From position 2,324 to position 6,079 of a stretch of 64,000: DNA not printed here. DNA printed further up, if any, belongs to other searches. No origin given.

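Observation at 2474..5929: Dockerin / beta-propeller / serpin triple fusion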

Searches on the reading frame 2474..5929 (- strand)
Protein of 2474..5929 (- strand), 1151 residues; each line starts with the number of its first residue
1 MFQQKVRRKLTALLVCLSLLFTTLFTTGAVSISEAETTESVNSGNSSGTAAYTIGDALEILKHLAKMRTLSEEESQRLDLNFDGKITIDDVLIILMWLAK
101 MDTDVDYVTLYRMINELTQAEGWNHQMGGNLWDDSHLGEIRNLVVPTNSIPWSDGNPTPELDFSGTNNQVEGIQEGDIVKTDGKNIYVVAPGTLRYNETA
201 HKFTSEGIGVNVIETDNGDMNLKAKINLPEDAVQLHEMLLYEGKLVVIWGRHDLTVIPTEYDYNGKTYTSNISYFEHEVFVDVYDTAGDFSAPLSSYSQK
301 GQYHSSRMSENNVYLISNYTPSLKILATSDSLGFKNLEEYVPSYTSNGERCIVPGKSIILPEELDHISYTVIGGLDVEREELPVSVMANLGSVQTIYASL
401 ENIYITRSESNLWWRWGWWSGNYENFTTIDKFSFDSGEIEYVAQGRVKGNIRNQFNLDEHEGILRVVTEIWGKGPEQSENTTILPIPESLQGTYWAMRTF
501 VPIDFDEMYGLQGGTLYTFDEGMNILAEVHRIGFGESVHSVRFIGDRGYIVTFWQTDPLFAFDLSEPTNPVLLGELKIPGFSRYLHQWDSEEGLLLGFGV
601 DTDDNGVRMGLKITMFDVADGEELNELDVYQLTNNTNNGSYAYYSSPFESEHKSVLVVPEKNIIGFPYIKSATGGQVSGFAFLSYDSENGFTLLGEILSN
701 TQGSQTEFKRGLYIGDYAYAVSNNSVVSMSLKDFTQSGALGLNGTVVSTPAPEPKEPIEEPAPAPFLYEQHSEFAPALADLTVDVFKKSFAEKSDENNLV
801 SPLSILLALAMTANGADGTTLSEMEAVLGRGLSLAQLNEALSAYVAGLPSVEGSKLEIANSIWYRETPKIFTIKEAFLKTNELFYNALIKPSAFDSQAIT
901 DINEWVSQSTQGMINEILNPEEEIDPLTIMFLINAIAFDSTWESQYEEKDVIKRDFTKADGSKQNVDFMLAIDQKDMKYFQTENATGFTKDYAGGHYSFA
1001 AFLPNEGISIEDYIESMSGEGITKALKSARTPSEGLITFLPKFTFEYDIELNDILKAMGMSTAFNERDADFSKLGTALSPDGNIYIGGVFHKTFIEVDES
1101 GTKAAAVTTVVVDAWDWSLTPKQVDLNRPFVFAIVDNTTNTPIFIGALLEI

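Call 3: search_protein_families(library=pfam, proteins=[window:2474-5929:-], max_evalue=0.1)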
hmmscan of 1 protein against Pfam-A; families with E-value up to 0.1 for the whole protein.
window:2474-5929:- (1151 aa): 3 families
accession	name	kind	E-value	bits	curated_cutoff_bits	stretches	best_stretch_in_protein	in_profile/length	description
PF09826.15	Beta_propel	-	1.9e-125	420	22.4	1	163-733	1-494/495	Beta propeller domain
PF00079.25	Serpin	-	7.8e-88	295.6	27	1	778-1149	3-368/370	Serpin (serine protease inhibitor)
PF00404.24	Dockerin_1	-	0.00048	20.7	22.9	1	54-94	12-52/57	Dockerin type I domain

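Call 4: search_protein_families(library=ncbifam, proteins=[window:2474-5929:-], max_evalue=0.1)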
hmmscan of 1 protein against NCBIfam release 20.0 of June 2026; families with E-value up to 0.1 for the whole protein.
window:2474-5929:- (1151 aa): 0 families

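Call 5: find_homologous_proteins(query=window:2474-5929:-, max_evalue=1e-10)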
Query window:2474-5929:- (1151 aa): 79 proteins with E <= 1e-10 among 8000 candidates.
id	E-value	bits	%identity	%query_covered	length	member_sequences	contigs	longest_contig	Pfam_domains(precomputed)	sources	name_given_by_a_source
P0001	0.0e+0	2618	100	100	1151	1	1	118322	PF00079.26,PF09826.16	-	-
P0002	1.3e-175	604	43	63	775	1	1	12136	PF09826.16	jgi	jgi:uncharacterized secreted protein with C-terminal beta-propeller domain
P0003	8.3e-174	598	44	63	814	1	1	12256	PF09826.16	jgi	jgi:uncharacterized secreted protein with C-terminal beta-propeller domain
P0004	6.4e-163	562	50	50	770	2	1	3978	PF09826.16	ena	-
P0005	7.6e-163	562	44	61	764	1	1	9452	PF09826.16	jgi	jgi:uncharacterized secreted protein with C-terminal beta-propeller domain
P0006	1.7e-162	561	49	49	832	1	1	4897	PF09826.16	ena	-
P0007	2.7e-159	550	40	63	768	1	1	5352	PF09826.16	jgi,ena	-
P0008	1.3e-155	538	45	50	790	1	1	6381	PF09826.16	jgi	jgi:uncharacterized secreted protein with C-terminal beta-propeller domain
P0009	3.9e-153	530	47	49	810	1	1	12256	PF09826.16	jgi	jgi:uncharacterized secreted protein with C-terminal beta-propeller domain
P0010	2.7e-151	524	48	51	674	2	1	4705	PF09826.16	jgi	-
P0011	1.2e-150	522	46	50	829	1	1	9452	PF09826.16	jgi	jgi:uncharacterized secreted protein with C-terminal beta-propeller domain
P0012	1.5e-138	482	46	50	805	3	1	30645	PF09826.16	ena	-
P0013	2.2e-135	471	46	50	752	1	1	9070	PF09826.16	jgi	jgi:uncharacterized secreted protein with C-terminal beta-propeller domain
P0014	8.3e-135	469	45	50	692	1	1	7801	PF09826.16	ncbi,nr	ncbi:MAG: beta-propeller domain-containing protein, partial [Oscillospiraceae bacterium]|nr:beta-pro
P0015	8.8e-135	469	45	50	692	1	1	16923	PF09826.16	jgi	-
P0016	6.2e-134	466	44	50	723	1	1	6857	PF09826.16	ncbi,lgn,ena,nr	ncbi:MAG: beta-propeller domain-containing protein [Oscillospiraceae bacterium]|nr:beta-propeller do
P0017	5.1e-133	463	38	65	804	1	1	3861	PF00404.25,PF09826.16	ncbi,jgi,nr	ncbi:MAG: beta-propeller domain-containing protein [Oscillospiraceae bacterium]|jgi:uncharacterized 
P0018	7.7e-132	459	45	51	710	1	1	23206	PF00404.25,PF09826.16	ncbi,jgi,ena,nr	ncbi:MAG: beta-propeller domain-containing protein [Oscillospiraceae bacterium]|nr:beta-propeller do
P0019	1.0e-128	449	43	50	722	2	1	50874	PF09826.16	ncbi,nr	ncbi:MAG: beta-propeller domain-containing protein, partial [Oscillospiraceae bacterium]|nr:beta-pro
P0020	6.3e-127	443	39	57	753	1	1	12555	PF09826.16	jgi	jgi:uncharacterized secreted protein with C-terminal beta-propeller domain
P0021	5.8e-116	407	43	50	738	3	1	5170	PF09826.16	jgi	jgi:uncharacterized secreted protein with C-terminal beta-propeller domain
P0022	1.1e-115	406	42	50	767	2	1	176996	PF09826.16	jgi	-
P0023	2.2e-102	362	40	52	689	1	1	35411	PF09826.16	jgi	-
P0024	7.6e-100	354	38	55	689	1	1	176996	PF09826.16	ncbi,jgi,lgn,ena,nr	ncbi:MAG: beta-propeller domain-containing protein [Oscillospiraceae bacterium]|nr:beta-propeller do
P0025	3.9e-93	331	38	50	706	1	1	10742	PF09826.16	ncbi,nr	ncbi:MAG: beta-propeller domain-containing protein [Oscillospiraceae bacterium]|nr:beta-propeller do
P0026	4.7e-70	255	34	51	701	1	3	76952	PF09826.16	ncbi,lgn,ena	-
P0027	1.3e-58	217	31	55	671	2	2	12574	PF09826.16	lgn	-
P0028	1.5e-57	213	32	50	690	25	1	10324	PF09826.16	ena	-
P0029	2.5e-56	209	32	50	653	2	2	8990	PF09826.16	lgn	-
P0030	4.1e-56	209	31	51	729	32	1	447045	PF09826.16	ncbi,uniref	ncbi:beta-propeller domain-containing protein [Rossellomorea sp. GCM10028870]|uniref:beta-propeller 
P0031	1.0e-54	204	33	50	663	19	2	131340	PF09826.16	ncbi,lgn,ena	-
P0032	4.1e-54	202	30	50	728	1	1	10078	PF09826.16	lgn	-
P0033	2.1e-53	200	32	50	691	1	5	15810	PF09826.16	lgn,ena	-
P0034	2.4e-53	200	33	50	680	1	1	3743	PF09826.16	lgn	-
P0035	2.8e-53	199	32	50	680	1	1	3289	PF09826.16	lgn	-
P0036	3.1e-53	199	32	50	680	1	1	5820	PF09826.16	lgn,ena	-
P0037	3.8e-53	199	32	50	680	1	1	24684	PF09826.16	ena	-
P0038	3.9e-53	199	33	50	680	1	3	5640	PF09826.16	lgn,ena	-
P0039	4.1e-53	199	32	50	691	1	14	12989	PF09826.16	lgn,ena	-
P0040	4.3e-53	199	32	50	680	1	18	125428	PF09826.16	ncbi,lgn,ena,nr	ncbi:MAG TPA: beta-propeller domain-containing protein [Candidatus Mediterraneibacter excrementigall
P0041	4.8e-53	199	32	50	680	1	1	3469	PF09826.16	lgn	-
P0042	5.0e-53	198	32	50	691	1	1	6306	PF09826.16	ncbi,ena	-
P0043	5.8e-53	198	33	50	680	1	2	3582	PF09826.16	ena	-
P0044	6.1e-53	198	33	50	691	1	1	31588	PF09826.16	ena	-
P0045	7.1e-53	198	33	50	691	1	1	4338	PF09826.16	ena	-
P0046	7.8e-53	198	32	50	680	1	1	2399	PF09826.16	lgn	-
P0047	8.0e-53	198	33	50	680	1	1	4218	PF09826.16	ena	-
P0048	9.6e-53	198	32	50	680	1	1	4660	PF09826.16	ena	-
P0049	1.0e-52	197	32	50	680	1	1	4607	PF09826.16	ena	-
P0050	1.3e-52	197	32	50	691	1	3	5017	PF09826.16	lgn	-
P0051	1.5e-52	197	32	50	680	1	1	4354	PF09826.16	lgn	-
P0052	1.9e-52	197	31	50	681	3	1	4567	PF09826.16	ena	-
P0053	2.3e-52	196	32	50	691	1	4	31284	PF09826.16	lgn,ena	-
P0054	2.3e-52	196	32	50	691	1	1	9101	PF09826.16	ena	-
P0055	2.4e-52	196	32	50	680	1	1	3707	PF09826.16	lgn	-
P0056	2.4e-52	196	32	50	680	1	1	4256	PF09826.16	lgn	-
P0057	2.8e-52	196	32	50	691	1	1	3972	PF09826.16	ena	-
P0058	2.8e-52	196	32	50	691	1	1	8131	PF09826.16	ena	-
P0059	2.9e-52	196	31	50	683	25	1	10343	PF09826.16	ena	-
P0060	3.9e-52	196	32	50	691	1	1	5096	PF09826.16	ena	-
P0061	4.0e-52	196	32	50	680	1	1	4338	PF09826.16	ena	-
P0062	1.4e-50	190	30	51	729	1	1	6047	PF09826.16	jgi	jgi:inhibitor of cysteine peptidase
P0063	5.2e-48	182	29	50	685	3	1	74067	PF09826.16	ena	-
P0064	1.3e-46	177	30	50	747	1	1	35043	PF09826.16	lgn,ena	-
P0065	3.4e-41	159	28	51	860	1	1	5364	PF09826.16,PF00353.26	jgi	-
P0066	6.0e-41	158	29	50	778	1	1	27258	PF09826.16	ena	-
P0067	3.1e-40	156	27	50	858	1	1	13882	PF09826.16,PF00353.26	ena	-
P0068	3.5e-40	156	32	29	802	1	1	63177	PF09826.16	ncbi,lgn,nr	ncbi:MAG: beta-propeller domain-containing protein [bacterium]|nr:beta-propeller domain-containing p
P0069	4.1e-40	156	29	40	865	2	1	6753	PF09826.16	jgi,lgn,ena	-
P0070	4.6e-40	156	31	31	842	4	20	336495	PF09826.16,PF00353.26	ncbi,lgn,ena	-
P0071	7.5e-39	152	30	51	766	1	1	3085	PF09826.16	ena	-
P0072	2.0e-38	150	33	27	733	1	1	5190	PF09826.16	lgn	-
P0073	3.5e-38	149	28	50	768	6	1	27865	PF09826.16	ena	-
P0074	3.0e-37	146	29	50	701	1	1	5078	PF09826.16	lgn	-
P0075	1.2e-36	144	27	50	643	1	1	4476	PF09826.16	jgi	-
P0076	1.2e-36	144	29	49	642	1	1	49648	PF09826.16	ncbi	-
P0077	2.3e-36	143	30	50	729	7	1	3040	PF09826.16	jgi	jgi:inhibitor of cysteine peptidase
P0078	3.4e-36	143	32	27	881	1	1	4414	PF09826.16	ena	-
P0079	1.5e-24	104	25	44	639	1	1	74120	PF09826.16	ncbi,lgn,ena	-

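Call 6: search_solved_structures(query=window:2474-5929:-, max_evalue=0.001, show_alignments=2)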
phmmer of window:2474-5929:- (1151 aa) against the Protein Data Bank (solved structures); distinct sequences matched with E-value up to 0.001: 195 (the best 60 are shown).
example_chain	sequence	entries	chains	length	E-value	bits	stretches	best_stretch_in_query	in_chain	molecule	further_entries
2pef_A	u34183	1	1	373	1e-98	334.8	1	774-1150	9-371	Serine protease inhibitor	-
2vh4_A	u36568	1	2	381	1.2e-98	334.6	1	774-1150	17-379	TENGPIN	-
2pee_A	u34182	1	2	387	1.3e-98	334.5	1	774-1150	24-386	Serine protease inhibitor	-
5ncs_A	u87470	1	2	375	1.1e-51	179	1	790-1150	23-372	Serpin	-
5ncu_A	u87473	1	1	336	6.1e-44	153.4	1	790-1110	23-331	Serpin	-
5nct_A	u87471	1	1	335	6.4e-44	153.3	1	790-1110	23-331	Serpin-type proteinase inhibitor, miropin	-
5ncw_A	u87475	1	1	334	6.6e-44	153.3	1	790-1110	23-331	Serpin-type proteinase inhibitor, miropin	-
3fgq_A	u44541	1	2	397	5e-39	137.1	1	776-1149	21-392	Neuroserpin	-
3f5n_A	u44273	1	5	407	5.5e-39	137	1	776-1149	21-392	Neuroserpin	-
9j91_A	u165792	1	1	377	4.4e-35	124.1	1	774-1147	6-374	Serine protease inhibitor 1 serpin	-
8gxv_A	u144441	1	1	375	1.5e-34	122.3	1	780-1148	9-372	Proteinase inhibitor I4 serpin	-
2b4x_I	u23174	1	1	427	4.1e-34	120.9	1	791-1148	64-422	Antithrombin-III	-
3f02_A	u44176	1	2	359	4.2e-34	120.8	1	776-1111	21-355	Neuroserpin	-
6ee5_A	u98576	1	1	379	6.1e-34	120.3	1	773-1148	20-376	Conserpin-AATRCL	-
2hij_I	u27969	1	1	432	8e-34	119.9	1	791-1148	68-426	Antithrombin-III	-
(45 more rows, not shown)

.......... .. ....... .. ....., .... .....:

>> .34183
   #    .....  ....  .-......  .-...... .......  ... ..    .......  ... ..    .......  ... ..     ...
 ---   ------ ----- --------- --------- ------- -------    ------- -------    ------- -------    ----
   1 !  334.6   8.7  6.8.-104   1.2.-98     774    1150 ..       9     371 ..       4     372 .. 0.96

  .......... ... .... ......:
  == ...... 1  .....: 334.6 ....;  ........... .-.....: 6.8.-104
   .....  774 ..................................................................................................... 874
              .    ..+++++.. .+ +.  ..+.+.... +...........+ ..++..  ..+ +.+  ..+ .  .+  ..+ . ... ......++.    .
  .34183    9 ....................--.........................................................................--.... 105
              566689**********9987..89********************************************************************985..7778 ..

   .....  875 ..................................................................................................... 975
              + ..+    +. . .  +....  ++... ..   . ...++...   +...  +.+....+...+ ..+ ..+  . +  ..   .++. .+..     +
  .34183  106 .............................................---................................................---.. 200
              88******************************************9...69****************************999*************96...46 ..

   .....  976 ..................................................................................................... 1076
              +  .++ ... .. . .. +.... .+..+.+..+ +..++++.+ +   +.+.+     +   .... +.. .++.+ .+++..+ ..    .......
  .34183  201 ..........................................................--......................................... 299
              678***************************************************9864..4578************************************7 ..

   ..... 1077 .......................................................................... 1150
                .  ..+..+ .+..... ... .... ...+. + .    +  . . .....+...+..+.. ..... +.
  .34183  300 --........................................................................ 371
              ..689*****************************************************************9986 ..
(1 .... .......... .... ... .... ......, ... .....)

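Call 17: search_protein_families(library=pfam, proteins=[P0062, P0077, P0002, P0003, P0017, P0018, P0030, P0040], max_evalue=0.1)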
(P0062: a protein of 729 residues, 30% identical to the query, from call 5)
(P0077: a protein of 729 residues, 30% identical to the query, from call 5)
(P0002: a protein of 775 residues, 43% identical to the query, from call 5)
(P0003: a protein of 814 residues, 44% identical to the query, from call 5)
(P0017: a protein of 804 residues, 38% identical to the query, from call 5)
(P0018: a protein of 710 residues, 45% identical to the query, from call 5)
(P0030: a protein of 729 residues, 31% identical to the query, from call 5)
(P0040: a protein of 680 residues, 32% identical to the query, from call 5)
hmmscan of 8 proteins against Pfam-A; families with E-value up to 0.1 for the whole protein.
P0062 (729 aa): 3 families
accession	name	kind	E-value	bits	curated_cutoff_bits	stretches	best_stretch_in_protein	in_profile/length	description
PF09826.15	Beta_propel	-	2.2e-167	558.3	22.4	1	190-720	1-495/495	Beta propeller domain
PF13205.12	Big_5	-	0.00054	21.1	23.6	1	44-130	21-104/105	Bacterial Ig-like domain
PF24077.1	IgA0_D2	-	0.043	14.5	27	0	377-436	4-63/101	Immunoglobulin A1 protease autotransporter domain 2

P0077 (729 aa): 1 family
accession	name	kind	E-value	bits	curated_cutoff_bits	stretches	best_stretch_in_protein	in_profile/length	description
PF09826.15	Beta_propel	-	3.1e-142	475.4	22.4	1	191-719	1-494/495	Beta propeller domain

P0002 (775 aa): 2 families
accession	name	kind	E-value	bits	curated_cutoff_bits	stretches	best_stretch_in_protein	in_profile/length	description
PF09826.15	Beta_propel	-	2.5e-131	439.4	22.4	1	183-760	1-490/495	Beta propeller domain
PF00404.24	Dockerin_1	-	0.037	14.6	22.9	1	71-86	3-18/57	Dockerin type I domain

P0003 (814 aa): 2 families
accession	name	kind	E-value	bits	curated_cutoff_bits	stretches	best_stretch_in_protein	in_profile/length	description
PF09826.15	Beta_propel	-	5.2e-125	418.5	22.4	1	208-803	1-494/495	Beta propeller domain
PF05158.18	RNA_pol_Rpc34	-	0.077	12.9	28.4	0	250-287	232-267/332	RNA polymerase Rpc34 subunit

P0017 (804 aa): 2 families
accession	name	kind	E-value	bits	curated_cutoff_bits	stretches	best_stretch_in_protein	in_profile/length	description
PF09826.15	Beta_propel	-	1.2e-132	443.7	22.4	1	280-792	1-493/495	Beta propeller domain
PF00404.24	Dockerin_1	-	4.5e-06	27.2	22.9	1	137-178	11-52/57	Dockerin type I domain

P0018 (710 aa): 2 families
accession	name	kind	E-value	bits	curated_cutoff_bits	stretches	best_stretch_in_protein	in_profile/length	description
PF09826.15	Beta_propel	-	2.8e-125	419.5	22.4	1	188-698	1-493/495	Beta propeller domain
PF00404.24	Dockerin_1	-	1.4e-05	25.6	22.9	1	28-73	7-52/57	Dockerin type I domain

P0030 (729 aa): 4 families
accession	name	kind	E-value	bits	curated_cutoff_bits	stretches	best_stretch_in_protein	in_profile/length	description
PF09826.15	Beta_propel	-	2.8e-169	564.6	22.4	1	190-719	1-494/495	Beta propeller domain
PF13205.12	Big_5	-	0.003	18.7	23.6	1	44-130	21-104/105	Bacterial Ig-like domain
PF17998.7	AgI_II_C2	-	0.011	16.6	27.1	1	39-115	38-119/148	Cell surface antigen I/II C2 terminal domain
PF07084.17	Spot_14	-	0.024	15.1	21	0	299-334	34-69/151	Thyroid hormone-inducible hepatic protein Spot 14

P0040 (680 aa): 1 family
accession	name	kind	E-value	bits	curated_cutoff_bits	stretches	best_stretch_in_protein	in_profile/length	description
PF09826.15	Beta_propel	-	3.3e-153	511.6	22.4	1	186-670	1-493/495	Beta propeller domain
